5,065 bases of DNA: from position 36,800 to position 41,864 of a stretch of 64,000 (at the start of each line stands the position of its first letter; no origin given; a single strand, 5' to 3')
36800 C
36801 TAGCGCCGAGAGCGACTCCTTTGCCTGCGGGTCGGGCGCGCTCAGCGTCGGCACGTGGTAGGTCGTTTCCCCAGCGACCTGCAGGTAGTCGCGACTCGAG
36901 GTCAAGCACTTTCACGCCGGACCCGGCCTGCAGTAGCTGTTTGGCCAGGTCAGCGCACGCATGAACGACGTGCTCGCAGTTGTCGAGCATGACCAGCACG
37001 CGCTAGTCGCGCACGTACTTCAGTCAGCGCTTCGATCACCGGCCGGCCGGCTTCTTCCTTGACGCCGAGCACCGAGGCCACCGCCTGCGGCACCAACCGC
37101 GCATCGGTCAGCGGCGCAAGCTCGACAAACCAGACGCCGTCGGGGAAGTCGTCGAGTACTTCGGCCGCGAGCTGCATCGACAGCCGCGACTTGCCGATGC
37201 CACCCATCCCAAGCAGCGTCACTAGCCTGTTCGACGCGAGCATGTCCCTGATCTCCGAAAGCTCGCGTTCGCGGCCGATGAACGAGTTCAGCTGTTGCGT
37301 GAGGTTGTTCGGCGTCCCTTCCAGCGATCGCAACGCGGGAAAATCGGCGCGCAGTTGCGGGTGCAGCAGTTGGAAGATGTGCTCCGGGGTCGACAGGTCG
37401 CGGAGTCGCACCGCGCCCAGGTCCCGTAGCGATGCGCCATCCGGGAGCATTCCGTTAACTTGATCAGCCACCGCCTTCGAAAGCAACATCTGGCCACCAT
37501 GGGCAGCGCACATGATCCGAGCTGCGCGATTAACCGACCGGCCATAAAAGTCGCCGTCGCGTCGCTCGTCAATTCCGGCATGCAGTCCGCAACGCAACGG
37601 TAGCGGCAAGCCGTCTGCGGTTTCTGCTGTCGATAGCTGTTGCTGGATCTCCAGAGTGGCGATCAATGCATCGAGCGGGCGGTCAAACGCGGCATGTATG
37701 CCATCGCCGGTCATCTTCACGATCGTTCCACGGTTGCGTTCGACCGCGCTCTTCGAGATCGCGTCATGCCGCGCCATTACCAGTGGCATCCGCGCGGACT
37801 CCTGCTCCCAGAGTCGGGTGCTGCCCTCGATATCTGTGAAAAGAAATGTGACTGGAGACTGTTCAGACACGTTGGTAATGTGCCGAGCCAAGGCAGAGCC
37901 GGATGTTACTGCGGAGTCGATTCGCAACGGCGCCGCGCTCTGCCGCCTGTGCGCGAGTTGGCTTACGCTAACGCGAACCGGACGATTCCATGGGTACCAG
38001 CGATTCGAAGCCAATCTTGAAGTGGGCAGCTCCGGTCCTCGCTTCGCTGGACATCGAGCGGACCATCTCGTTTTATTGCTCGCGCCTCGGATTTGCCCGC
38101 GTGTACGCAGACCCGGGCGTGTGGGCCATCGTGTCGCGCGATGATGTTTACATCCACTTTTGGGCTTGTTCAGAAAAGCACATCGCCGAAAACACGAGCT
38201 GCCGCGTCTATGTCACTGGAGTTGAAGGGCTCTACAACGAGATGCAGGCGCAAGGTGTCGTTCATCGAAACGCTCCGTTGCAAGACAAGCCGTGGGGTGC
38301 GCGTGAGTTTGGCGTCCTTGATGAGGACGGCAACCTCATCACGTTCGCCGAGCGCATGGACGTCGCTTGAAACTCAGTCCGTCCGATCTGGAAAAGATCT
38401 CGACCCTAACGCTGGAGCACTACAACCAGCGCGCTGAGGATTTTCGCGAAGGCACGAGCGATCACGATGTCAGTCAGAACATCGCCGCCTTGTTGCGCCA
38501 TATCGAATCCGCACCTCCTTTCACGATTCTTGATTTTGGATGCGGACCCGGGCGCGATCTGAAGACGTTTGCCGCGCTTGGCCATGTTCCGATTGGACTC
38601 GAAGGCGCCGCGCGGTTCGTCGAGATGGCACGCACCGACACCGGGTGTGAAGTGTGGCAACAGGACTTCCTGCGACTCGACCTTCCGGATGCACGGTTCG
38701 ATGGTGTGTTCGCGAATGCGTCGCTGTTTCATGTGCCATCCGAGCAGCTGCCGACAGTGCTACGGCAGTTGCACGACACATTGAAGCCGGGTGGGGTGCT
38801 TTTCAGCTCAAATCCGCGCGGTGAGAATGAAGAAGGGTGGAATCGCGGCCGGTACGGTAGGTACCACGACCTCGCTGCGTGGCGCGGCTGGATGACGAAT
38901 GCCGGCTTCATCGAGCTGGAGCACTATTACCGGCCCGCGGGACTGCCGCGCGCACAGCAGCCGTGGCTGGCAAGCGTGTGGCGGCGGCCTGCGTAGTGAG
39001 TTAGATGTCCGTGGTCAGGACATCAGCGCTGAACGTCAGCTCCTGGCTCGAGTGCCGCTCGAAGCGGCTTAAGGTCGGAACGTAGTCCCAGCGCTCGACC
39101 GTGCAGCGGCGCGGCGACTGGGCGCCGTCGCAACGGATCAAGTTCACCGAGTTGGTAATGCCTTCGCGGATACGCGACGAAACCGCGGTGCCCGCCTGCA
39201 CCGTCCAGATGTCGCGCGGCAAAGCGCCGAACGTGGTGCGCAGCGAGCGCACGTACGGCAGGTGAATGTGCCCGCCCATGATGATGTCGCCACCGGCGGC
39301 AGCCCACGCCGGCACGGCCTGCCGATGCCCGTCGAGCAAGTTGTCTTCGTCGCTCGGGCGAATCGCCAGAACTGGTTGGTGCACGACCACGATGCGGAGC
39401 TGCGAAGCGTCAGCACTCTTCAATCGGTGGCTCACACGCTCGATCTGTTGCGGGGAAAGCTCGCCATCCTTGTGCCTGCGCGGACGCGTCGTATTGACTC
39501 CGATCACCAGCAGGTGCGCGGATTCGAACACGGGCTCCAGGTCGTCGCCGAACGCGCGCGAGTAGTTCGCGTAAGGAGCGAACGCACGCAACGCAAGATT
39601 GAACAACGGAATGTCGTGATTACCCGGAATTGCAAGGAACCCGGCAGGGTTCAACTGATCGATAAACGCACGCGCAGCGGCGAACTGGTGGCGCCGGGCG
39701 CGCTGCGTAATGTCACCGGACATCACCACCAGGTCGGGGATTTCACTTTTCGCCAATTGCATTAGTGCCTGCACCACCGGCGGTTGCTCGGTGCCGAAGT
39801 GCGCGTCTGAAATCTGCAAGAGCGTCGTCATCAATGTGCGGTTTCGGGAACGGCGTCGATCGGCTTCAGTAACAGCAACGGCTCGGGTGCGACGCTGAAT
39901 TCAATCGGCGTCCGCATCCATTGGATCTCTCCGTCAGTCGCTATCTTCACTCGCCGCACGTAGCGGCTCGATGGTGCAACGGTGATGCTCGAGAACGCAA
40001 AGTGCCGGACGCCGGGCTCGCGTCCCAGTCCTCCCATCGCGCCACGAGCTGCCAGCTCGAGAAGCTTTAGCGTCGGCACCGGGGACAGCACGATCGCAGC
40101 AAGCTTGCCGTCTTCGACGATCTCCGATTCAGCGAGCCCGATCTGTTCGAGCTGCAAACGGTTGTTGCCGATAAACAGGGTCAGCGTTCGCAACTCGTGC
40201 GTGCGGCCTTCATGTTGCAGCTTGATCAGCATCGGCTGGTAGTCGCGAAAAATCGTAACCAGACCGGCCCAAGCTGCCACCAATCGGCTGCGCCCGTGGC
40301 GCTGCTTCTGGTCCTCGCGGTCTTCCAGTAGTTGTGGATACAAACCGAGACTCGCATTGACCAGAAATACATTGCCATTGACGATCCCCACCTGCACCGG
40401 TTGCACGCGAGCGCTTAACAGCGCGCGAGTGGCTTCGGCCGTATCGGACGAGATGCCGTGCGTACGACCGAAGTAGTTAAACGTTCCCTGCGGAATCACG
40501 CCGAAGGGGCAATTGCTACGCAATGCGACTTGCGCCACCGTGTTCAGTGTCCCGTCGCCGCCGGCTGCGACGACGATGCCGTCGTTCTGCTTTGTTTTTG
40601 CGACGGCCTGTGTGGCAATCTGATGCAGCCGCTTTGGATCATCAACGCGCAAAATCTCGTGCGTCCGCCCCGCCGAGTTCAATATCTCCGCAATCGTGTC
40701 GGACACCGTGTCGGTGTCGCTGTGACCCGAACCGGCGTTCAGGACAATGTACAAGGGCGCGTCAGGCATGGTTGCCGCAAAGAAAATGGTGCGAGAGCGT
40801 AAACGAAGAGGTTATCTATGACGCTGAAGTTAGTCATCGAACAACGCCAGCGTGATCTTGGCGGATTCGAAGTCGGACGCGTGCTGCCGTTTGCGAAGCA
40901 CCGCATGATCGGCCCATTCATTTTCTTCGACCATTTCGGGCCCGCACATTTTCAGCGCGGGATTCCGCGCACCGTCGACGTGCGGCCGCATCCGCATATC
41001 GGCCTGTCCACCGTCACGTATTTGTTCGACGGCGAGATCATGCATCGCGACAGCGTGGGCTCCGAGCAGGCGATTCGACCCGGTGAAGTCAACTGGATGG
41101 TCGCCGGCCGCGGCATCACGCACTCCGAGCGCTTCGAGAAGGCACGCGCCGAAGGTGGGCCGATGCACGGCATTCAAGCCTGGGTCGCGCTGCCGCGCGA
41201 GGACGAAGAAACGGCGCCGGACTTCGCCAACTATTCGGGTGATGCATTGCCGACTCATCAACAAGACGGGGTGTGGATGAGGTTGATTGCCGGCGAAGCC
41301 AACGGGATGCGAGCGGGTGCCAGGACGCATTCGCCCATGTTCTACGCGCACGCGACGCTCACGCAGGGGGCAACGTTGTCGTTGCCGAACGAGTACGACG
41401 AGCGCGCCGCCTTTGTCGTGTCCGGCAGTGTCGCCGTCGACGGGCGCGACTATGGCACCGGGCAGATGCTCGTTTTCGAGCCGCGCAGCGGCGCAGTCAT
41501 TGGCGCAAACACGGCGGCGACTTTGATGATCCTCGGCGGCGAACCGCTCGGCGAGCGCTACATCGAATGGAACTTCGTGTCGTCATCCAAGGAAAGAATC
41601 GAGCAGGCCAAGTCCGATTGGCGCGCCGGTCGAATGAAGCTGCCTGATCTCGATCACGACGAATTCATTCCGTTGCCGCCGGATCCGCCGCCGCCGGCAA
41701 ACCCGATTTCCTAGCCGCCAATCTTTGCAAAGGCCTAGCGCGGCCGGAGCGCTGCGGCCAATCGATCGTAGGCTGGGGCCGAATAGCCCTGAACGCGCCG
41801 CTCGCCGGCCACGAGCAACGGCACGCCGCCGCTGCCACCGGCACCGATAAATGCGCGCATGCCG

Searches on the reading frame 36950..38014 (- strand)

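Call 58: search_protein_families(library=pfam, proteins=[window:36950-38014:-], max_evalue=0.001)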
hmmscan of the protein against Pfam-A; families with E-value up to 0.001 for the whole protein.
window:36950-38014:- (354 aa): 5 families
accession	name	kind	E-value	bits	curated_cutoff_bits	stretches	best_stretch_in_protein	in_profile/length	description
PF00211.25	Guanylate_cyc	-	1.5e-09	38.1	21.9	1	51-187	5-156/183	Adenylate and Guanylate cyclase catalytic domain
PF13191.12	AAA_16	-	3.8e-06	27.9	32.6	1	245-299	2-58/167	AAA ATPase domain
PF20720.3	nSTAND3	-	3.6e-05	23.9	27.2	1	251-297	6-49/155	Novel STAND NTPase 3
PF13481.12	AAA_25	-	0.00022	21.4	27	0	255-305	26-66/195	AAA domain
PF20703.3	nSTAND1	-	0.00023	21.4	27.1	1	241-278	12-49/379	Novel STAND NTPase 1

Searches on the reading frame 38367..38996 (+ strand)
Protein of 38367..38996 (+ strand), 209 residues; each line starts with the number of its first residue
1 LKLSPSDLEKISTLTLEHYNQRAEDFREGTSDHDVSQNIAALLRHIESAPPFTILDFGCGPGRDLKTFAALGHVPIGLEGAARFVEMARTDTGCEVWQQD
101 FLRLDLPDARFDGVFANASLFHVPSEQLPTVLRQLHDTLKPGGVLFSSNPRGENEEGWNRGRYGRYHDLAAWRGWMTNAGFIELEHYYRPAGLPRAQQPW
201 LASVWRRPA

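Call 58: search_protein_families(library=pfam, proteins=[window:38367-38996:+], max_evalue=0.001)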
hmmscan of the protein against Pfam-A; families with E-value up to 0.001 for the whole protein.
window:38367-38996:+ (209 aa): 5 families
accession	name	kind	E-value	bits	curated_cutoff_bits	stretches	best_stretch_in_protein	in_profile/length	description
PF13649.12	Methyltransf_25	-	2.7e-16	60.5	27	1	54-143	1-97/97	Methyltransferase domain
PF08241.18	Methyltransf_11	-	6.7e-15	56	21.2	1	55-146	1-94/95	Methyltransferase domain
PF13489.12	Methyltransf_23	-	7.7e-13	48.9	27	1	36-181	10-159/164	Methyltransferase domain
PF08242.18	Methyltransf_12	-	1.5e-09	38.9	30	1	55-145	1-98/98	Methyltransferase domain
PF13847.12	Methyltransf_31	-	1.5e-09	38.1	27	1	53-153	6-115/145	Methyltransferase domain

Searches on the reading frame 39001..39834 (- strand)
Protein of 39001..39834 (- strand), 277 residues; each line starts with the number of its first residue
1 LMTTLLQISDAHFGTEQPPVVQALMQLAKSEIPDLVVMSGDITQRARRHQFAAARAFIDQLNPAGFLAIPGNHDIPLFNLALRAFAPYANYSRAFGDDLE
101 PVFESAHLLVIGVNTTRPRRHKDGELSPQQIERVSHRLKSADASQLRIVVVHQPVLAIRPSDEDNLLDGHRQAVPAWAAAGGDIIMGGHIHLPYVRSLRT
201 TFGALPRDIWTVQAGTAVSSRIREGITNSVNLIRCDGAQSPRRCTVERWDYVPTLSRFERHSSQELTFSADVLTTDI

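Call 58: search_protein_families(library=pfam, proteins=[window:39001-39834:-], max_evalue=0.001)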
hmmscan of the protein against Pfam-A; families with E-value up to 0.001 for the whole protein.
window:39001-39834:- (277 aa): 2 families
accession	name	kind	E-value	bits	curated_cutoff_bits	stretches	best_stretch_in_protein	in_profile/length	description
PF00149.33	Metallophos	-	3.3e-12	47.7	21.5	1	4-192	2-190/191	Calcineurin-like phosphoesterase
PF12850.12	Metallophos_2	-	4e-09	37.1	27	1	6-224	4-142/154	Calcineurin-like phosphoesterase superfamily domain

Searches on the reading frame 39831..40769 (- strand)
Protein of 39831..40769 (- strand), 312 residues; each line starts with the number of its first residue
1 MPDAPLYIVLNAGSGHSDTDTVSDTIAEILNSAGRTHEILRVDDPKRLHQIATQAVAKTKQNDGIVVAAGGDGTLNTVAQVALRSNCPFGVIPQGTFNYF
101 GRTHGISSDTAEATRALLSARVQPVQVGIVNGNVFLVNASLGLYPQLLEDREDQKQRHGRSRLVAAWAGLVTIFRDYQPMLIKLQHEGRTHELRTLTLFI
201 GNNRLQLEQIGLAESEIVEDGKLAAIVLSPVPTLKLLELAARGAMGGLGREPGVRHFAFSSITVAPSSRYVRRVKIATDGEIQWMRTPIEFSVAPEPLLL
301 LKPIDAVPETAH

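Call 58: search_protein_families(library=pfam, proteins=[window:39831-40769:-], max_evalue=0.001)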
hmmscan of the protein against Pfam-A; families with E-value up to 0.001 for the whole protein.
window:39831-40769:- (312 aa): 2 families
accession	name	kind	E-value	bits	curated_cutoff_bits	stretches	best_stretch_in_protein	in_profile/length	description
PF00781.29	DAGK_cat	-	3.8e-23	81.9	23.6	1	6-128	2-123/125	Diacylglycerol kinase catalytic domain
PF19279.4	YegS_C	-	6.4e-09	36.2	27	1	168-301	29-157/158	YegS C-terminal NAD kinase beta sandwich-like domain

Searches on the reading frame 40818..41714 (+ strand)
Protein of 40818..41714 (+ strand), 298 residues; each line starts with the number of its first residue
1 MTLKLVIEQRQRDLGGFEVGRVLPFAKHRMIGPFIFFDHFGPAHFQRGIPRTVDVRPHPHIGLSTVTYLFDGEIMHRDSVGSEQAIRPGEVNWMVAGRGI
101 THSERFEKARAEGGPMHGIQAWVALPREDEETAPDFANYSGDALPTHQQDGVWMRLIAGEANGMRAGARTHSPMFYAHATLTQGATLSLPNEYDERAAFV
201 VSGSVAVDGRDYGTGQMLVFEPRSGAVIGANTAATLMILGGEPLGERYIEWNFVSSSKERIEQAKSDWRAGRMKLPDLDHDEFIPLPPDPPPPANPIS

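Call 58: search_protein_families(library=pfam, proteins=[window:40818-41714:+], max_evalue=0.001)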
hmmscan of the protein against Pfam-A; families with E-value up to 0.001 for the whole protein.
window:40818-41714:+ (298 aa): 2 families
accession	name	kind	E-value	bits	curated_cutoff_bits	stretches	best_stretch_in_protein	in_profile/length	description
PF02678.22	Pirin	-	2.3e-35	121.3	26.1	1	17-123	2-108/108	Pirin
PF05726.19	Pirin_C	-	5e-25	88.3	27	1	176-273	1-102/103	Pirin C-terminal cupin domain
